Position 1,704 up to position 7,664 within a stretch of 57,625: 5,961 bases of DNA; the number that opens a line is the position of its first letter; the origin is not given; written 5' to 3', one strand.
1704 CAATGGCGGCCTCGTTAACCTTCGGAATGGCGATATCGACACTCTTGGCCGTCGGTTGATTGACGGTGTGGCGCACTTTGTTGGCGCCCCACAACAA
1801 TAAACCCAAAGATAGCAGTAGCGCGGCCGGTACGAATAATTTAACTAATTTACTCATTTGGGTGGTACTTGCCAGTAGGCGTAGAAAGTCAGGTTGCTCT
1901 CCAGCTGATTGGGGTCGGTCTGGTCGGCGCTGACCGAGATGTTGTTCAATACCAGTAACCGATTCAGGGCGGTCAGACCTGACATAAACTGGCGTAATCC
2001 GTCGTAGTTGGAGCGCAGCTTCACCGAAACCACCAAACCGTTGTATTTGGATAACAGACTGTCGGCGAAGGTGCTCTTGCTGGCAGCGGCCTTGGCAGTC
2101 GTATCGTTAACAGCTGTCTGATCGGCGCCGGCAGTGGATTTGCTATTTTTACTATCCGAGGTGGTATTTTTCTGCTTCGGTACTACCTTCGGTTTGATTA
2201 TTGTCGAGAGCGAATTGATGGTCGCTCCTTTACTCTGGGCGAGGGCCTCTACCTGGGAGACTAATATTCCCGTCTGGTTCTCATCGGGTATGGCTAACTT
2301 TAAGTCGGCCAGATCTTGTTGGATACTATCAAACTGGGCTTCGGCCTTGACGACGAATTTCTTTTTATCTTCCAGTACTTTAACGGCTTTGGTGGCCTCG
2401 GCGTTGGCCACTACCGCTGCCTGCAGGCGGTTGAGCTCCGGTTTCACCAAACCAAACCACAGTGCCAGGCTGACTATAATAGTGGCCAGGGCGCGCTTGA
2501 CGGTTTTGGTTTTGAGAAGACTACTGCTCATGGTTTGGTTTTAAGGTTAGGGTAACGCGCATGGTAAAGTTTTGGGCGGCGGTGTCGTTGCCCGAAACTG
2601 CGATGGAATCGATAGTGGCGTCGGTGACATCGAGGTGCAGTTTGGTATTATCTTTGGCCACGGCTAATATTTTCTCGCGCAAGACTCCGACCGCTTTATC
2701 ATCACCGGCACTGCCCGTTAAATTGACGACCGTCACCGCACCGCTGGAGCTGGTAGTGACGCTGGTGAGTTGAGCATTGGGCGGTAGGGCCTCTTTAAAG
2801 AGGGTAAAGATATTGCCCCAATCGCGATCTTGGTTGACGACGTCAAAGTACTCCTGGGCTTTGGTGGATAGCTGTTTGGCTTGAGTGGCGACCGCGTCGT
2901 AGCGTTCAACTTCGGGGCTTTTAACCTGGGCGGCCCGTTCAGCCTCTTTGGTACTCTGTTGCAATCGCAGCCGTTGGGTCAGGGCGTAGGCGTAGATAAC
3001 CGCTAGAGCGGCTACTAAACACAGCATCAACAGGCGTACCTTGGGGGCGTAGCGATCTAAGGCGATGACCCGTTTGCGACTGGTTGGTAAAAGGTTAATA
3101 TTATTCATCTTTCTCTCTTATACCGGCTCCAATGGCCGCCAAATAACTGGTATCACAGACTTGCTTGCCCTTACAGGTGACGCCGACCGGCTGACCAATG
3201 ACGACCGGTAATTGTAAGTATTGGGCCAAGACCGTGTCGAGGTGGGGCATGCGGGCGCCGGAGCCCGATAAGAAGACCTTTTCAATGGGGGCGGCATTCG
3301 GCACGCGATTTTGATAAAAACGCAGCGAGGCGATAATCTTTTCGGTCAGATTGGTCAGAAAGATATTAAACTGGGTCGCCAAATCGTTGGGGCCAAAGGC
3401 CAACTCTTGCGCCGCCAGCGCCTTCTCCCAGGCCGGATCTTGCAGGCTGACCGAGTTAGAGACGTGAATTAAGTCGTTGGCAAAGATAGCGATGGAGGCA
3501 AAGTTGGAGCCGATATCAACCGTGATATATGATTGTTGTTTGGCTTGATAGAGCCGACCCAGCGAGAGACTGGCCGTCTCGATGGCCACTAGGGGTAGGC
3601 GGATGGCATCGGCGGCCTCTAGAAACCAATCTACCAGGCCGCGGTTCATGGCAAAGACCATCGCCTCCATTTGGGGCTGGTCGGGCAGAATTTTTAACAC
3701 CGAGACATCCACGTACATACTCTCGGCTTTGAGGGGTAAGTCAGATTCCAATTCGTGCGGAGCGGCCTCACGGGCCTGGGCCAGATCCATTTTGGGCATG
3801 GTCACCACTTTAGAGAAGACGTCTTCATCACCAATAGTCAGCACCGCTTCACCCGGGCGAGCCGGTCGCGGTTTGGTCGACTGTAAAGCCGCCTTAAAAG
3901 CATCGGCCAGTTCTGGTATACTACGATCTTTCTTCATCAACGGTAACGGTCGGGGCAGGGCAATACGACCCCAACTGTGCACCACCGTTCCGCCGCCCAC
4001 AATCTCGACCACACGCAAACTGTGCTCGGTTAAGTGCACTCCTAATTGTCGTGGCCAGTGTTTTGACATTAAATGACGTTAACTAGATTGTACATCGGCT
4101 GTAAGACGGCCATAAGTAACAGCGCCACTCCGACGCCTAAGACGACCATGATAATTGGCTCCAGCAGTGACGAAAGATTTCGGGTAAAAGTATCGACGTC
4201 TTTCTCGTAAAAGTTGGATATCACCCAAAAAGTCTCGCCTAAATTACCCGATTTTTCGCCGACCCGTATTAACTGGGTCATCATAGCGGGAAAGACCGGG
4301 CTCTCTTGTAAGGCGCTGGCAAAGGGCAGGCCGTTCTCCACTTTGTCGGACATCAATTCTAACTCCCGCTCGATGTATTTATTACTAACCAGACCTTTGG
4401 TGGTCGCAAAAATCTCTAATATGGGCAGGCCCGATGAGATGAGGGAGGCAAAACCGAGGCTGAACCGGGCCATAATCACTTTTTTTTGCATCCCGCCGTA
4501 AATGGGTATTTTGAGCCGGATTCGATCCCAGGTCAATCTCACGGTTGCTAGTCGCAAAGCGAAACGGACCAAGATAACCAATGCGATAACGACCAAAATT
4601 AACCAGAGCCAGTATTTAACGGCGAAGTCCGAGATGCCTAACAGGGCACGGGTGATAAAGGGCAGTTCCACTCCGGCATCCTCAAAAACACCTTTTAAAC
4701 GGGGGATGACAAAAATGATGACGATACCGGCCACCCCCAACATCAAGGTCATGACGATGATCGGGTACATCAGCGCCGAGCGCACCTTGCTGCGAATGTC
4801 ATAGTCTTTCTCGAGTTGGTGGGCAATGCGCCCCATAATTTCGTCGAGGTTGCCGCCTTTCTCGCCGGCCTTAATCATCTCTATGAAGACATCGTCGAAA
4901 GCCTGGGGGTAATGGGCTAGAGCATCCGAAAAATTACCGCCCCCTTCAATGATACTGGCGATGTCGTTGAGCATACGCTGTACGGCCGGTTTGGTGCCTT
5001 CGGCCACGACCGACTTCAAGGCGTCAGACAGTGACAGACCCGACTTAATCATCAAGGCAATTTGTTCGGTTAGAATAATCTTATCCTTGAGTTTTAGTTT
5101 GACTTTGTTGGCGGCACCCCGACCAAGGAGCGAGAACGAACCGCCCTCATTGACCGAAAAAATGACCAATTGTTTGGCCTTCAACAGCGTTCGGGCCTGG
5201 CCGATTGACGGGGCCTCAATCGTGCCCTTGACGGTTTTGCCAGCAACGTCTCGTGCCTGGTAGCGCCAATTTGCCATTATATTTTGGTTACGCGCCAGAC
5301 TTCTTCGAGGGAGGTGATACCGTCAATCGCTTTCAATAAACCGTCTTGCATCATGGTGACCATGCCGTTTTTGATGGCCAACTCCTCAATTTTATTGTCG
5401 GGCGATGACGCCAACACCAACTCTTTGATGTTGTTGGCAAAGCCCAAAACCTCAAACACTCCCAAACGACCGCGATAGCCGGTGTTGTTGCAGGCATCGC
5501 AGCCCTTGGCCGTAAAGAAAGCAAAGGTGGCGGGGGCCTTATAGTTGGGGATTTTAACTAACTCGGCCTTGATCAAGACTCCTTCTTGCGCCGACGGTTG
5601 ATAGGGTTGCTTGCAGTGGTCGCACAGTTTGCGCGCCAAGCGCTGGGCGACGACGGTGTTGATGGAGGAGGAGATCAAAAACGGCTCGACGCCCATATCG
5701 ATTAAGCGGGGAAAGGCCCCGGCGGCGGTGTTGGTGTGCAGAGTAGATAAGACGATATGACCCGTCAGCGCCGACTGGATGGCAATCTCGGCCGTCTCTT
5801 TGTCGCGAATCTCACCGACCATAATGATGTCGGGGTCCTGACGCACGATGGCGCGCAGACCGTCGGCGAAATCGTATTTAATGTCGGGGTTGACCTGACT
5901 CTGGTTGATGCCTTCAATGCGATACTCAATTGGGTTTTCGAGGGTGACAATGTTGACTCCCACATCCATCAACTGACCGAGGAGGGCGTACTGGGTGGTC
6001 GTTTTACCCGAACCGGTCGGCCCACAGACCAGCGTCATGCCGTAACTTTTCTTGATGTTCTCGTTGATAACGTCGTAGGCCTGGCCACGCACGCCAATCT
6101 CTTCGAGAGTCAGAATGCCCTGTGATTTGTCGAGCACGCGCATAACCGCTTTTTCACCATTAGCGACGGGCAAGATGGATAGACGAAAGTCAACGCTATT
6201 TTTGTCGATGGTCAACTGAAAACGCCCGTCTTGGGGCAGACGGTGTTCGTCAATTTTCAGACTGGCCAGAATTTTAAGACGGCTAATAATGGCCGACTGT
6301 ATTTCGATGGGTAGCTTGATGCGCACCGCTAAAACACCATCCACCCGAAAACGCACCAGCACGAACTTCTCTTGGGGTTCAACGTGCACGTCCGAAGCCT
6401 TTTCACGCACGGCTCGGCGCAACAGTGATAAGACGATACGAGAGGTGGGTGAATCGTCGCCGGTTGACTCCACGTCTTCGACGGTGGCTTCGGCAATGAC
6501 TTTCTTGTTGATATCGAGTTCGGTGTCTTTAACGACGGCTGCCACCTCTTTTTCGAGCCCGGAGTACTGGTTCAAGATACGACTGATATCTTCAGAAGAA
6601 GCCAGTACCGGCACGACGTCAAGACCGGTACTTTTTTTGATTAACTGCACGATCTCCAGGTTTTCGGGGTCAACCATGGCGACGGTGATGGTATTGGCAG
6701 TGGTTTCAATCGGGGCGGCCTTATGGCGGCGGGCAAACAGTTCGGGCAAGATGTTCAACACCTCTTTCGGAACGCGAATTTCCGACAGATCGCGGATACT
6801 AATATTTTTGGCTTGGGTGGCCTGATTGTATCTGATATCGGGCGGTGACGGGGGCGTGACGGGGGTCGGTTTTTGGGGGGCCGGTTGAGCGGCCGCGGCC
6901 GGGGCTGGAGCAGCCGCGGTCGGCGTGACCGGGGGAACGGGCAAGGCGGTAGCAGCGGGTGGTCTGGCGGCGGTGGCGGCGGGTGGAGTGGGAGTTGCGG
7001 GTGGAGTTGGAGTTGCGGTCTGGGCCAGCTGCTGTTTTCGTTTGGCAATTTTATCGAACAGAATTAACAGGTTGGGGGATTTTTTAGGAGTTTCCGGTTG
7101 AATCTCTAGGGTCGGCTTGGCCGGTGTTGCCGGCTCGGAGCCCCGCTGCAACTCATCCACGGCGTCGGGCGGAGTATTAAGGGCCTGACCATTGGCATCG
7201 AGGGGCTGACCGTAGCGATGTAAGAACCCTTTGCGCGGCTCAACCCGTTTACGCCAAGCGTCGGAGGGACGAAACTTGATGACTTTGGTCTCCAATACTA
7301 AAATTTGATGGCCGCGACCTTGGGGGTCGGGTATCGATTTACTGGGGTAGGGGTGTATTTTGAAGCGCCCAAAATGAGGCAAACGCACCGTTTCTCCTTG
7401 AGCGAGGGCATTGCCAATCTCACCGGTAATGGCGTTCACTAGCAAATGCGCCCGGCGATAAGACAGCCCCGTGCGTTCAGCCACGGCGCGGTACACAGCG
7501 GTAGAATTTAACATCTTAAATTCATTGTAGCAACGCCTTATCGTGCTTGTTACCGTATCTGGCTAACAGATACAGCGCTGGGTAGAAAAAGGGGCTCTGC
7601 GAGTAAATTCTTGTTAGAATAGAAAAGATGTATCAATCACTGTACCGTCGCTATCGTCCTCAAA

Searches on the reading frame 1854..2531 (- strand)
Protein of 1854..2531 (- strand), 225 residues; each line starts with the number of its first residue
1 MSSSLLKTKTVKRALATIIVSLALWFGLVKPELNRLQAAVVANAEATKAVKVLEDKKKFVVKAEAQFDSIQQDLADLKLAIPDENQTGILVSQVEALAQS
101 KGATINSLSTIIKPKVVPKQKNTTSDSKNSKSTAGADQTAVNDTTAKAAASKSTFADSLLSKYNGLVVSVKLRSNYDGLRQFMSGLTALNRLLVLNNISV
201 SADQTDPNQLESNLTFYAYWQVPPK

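Call 55: search_protein_families(library=pfam, proteins=[window:1854-2531:-], max_evalue=0.001)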
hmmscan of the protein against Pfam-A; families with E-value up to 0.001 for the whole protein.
window:1854-2531:- (225 aa): 2 families
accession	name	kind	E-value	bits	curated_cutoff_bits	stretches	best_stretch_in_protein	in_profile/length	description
PF04350.18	PilO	-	4.9e-08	33.7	22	1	166-219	87-141/145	Pilus assembly protein, PilO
PF10741.14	T2SSM_b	-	4.8e-05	23.7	21.7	0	160-220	45-111/111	Type II secretion system (T2SS), protein M subtype b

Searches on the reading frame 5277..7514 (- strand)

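Call 55: search_protein_families(library=pfam, proteins=[window:5277-7514:-], max_evalue=0.001)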
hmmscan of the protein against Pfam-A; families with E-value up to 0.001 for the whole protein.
window:5277-7514:- (745 aa): 4 families
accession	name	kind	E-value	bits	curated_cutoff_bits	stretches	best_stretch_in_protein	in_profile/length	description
PF00437.27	T2SSE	-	8.1e-128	426.6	24.9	1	353-741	4-370/370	Type II/IV secretion system protein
PF05157.20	MshEN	-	2.9e-19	69.3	23.1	1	240-322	5-88/90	MshEN domain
PF00216.26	Bac_DNA_binding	-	4.9e-14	52.8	22.4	1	6-91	5-89/90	Bacterial DNA-binding protein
PF20720.3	nSTAND3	-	0.00029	21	27.2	1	481-529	8-55/155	Novel STAND NTPase 3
